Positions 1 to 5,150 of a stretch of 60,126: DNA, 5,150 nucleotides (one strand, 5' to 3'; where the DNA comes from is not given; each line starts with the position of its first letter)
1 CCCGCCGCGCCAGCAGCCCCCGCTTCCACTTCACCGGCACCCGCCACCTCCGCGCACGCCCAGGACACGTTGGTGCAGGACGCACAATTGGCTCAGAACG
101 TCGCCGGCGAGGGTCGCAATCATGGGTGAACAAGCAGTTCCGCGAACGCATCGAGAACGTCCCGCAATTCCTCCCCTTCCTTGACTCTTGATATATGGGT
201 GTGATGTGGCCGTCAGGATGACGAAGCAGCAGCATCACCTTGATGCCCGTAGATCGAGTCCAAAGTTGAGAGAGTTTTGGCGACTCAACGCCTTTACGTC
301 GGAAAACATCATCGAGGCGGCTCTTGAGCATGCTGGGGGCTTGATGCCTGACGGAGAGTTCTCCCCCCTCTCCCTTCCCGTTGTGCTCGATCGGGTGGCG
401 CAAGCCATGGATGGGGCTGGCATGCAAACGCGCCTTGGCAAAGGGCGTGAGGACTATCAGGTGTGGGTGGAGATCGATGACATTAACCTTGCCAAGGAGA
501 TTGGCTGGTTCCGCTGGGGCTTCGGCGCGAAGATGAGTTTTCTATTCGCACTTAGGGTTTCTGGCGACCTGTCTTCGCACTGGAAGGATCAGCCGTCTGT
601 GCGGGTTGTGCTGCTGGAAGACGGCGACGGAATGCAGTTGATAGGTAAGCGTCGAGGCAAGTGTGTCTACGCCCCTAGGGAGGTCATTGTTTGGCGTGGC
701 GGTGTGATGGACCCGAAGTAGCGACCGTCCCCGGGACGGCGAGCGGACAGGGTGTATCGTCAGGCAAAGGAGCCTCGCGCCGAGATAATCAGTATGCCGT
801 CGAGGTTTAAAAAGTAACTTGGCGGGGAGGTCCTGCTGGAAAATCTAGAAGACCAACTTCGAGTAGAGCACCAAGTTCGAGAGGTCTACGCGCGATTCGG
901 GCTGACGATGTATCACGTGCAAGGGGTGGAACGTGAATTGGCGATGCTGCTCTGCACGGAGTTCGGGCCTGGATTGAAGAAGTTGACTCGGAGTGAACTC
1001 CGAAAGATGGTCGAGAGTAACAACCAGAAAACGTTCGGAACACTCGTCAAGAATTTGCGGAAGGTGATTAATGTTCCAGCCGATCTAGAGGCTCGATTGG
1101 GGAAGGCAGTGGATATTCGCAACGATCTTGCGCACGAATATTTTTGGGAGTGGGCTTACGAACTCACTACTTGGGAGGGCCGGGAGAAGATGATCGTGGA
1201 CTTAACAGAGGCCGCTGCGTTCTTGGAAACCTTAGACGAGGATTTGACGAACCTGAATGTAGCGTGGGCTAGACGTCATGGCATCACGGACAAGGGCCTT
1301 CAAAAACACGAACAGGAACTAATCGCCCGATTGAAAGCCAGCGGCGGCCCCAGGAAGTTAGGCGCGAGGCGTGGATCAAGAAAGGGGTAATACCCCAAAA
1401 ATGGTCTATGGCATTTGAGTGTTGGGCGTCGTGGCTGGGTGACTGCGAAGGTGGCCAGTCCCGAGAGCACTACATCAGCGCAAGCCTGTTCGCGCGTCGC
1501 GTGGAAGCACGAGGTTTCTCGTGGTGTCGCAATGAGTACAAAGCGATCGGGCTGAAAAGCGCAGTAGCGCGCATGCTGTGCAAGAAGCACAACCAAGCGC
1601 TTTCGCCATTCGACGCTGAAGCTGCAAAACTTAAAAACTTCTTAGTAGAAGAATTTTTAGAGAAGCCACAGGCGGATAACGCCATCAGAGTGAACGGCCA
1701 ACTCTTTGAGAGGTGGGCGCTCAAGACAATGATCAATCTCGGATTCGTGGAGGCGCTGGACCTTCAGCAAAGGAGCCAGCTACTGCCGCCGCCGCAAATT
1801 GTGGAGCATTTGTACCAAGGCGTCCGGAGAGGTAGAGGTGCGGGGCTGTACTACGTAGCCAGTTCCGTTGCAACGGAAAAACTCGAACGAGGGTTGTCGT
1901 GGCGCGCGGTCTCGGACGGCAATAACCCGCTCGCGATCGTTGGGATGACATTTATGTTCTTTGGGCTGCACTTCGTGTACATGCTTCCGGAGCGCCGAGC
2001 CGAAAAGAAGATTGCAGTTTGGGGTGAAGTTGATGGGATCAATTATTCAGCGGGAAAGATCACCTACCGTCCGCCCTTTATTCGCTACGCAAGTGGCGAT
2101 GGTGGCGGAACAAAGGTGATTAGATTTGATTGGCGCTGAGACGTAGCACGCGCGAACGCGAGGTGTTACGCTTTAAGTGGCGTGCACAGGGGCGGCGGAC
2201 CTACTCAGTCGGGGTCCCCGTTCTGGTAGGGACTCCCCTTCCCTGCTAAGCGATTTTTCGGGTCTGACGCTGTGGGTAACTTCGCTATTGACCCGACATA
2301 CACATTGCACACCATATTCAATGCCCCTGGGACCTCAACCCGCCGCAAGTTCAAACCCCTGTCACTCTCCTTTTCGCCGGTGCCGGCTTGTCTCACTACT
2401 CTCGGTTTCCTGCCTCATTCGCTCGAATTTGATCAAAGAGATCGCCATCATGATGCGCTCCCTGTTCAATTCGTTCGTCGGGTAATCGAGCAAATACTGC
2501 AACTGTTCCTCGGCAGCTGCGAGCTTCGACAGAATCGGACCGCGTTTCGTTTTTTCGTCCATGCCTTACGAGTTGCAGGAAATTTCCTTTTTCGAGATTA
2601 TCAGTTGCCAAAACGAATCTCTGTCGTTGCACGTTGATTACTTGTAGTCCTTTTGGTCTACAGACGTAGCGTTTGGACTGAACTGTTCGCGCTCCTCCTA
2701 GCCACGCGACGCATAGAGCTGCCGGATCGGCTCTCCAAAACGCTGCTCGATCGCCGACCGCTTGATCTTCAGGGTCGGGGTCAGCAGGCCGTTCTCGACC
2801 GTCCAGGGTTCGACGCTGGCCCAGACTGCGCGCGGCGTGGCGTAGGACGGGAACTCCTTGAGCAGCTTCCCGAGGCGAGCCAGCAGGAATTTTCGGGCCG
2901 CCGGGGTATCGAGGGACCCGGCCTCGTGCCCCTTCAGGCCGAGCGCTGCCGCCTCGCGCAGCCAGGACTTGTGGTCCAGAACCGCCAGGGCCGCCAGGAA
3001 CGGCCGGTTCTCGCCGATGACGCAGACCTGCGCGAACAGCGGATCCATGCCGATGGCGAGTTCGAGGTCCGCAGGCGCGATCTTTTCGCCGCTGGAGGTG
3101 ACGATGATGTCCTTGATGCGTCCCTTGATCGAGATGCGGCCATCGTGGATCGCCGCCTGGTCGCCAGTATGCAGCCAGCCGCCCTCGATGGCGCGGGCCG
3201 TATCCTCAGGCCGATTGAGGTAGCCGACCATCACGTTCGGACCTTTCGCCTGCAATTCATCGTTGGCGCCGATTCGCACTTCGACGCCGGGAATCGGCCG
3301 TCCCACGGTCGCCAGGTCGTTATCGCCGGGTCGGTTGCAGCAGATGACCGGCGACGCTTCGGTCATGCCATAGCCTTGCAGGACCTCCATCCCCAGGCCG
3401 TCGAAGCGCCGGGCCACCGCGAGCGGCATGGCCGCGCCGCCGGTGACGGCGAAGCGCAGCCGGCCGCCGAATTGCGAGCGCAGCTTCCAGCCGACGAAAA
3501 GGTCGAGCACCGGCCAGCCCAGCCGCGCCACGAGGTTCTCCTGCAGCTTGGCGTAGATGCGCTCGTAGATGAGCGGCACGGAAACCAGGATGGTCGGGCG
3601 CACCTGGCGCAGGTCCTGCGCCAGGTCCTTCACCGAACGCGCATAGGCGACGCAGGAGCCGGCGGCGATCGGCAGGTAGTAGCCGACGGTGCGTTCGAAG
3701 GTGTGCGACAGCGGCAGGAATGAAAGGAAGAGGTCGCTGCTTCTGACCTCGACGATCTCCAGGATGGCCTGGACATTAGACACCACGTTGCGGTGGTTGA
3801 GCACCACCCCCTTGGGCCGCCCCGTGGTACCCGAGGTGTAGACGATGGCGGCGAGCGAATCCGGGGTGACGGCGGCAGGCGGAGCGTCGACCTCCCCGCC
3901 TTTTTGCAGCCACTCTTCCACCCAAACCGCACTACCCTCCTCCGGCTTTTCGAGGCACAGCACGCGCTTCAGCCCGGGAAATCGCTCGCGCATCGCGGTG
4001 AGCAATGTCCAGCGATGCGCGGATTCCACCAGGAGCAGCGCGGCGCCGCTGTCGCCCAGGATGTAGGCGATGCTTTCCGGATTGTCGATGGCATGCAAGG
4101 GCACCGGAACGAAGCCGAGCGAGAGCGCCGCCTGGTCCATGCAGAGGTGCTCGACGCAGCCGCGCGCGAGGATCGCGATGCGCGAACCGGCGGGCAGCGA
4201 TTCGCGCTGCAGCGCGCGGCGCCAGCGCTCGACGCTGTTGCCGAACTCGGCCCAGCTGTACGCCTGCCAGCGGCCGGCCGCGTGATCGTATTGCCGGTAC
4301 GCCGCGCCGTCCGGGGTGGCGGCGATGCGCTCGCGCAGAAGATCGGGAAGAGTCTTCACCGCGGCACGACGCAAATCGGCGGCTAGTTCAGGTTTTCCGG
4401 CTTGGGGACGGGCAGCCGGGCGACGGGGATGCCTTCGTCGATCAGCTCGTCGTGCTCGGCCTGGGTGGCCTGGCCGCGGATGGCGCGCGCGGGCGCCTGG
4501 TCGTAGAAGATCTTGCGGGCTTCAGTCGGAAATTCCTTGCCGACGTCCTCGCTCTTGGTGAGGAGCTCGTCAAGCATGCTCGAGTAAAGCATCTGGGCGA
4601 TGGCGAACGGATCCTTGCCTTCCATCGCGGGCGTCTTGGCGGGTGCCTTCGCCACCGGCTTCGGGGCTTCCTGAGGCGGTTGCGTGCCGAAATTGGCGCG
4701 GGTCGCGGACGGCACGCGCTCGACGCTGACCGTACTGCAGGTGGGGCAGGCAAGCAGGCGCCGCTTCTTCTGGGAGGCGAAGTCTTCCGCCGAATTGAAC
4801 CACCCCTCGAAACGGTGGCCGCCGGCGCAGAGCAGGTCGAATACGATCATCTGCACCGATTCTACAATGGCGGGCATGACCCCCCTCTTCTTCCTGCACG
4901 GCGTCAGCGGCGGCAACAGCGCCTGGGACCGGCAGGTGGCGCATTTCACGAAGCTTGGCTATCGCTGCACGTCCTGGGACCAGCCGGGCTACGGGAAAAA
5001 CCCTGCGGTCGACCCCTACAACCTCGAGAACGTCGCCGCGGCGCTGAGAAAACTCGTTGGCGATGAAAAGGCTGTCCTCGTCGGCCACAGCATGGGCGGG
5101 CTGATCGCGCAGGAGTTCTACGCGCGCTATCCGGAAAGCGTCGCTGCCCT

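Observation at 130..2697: Low-GC 2.6-kb islet between two convergent core genes carries an unknown / HEPN / His-Me-finger gene trio: candidate undescribed defence or toxin module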

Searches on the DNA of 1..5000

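Call 8: search_rna_families(source=window, start=1, end=5000, threshold=evalue, max_evalue=1)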
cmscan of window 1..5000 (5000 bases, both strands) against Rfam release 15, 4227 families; matches with E-value up to 1: 0.
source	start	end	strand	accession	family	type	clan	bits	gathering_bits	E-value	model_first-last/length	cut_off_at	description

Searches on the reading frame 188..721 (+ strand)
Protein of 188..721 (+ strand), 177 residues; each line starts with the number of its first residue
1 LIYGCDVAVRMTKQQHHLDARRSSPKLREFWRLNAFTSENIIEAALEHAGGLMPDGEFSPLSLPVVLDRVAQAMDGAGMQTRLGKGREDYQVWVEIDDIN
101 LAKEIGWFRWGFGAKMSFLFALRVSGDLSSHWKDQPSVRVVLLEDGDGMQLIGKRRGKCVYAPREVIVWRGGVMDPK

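Call 4: search_protein_families(library=pfam, proteins=[window:188-721:+], max_evalue=1)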
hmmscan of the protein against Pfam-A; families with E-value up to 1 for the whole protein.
window:188-721:+ (177 aa): 1 family
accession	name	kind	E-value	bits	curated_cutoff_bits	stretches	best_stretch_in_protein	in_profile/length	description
PF06557.17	DUF1122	-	0.17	11.7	25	1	81-106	36-61/176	Protein of unknown function (DUF1122)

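Call 5: search_protein_families(library=padloc, proteins=[window:188-721:+], max_evalue=1)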
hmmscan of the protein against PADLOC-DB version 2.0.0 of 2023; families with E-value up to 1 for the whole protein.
window:188-721:+ (177 aa): 0 families

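Call 6: search_protein_families(library=ncbifam, proteins=[window:188-721:+], max_evalue=1)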
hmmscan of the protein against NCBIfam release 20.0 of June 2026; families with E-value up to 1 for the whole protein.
window:188-721:+ (177 aa): 0 families

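Call 23: find_homologous_proteins(query=window:188-721:+, max_evalue=0.01)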
Query window:188-721:+ (177 aa): 2 proteins with E <= 0.01 among 61 candidates.
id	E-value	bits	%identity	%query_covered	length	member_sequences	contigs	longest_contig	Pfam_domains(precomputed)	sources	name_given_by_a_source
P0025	1.5e-78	281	100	71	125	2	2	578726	-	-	-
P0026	1.5e-33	134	46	89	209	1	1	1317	-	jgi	jgi:hypothetical protein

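Call 30: find_encoding_contigs(protein=P0025, flank=10000, max_places=4)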
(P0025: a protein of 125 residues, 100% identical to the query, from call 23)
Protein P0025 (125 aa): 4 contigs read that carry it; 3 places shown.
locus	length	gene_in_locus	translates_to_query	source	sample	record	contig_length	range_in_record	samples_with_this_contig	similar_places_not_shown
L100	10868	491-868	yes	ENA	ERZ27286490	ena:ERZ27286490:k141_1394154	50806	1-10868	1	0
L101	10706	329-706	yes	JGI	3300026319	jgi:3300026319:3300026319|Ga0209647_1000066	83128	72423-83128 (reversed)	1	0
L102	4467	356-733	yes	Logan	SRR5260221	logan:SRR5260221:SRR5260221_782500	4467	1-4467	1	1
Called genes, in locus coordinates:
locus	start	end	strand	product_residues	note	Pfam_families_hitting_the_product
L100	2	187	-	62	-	?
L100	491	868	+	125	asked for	-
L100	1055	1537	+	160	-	-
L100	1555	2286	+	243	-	-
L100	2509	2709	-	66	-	-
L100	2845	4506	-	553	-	PF00501:AMP-binding, PF23562:AMP-binding_C_3 (weak)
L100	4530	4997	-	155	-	PF06676:DUF1178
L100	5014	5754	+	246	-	PF00561:Abhydrolase_1, PF00975:Thioesterase (weak), PF12146:Hydrolase_4, PF12697:Abhydrolase_6, PF06821:Ser_hydrolase (faint), PF08386:Abhydrolase_4 (weak)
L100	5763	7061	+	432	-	PF00355:Rieske, PF00848:Ring_hydroxyl_A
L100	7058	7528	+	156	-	PF00866:Ring_hydroxyl_B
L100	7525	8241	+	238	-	PF00106:adh_short, PF01370:Epimerase, PF08659:KR, PF13460:NAD_binding_10 (weak), PF13561:adh_short_C2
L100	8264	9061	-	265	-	PF01557:FAA_hydrolase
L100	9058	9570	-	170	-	PF06052:3-HAO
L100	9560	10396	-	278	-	PF00135:COesterase, PF20434:BD-FAE, PF07859:Abhydrolase_3, PF00326:Peptidase_S9 (faint)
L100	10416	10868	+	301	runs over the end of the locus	-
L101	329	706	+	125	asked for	-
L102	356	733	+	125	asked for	-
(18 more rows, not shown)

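Call 53: search_protein_families(library=phrogs, proteins=[window:188-721:+], max_evalue=0.1)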
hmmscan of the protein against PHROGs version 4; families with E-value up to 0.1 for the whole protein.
window:188-721:+ (177 aa): 0 families

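Call 54: search_protein_families(library=pfam, proteins=[P0026], max_evalue=1)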
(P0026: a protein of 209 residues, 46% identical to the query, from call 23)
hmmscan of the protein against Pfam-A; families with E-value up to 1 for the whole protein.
P0026 (209 aa): 0 families

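Call 55: find_encoding_contigs(protein=P0026, flank=5000, max_places=4)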
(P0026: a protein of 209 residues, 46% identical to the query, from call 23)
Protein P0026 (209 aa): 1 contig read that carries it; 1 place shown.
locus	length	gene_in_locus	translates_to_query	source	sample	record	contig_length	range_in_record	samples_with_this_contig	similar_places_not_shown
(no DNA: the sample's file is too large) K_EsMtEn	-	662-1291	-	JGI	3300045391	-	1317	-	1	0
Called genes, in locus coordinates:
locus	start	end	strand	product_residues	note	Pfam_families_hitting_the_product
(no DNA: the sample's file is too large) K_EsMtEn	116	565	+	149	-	PF20199:RepSA (faint)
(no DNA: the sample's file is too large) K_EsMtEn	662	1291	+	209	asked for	-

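Call 61: search_dna_similar(query=window:188-721:+, collection=plasmids, mode=protein, max_evalue=0.1, max_rows=20)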
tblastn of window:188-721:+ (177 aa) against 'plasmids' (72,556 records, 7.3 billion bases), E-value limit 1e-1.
No match.
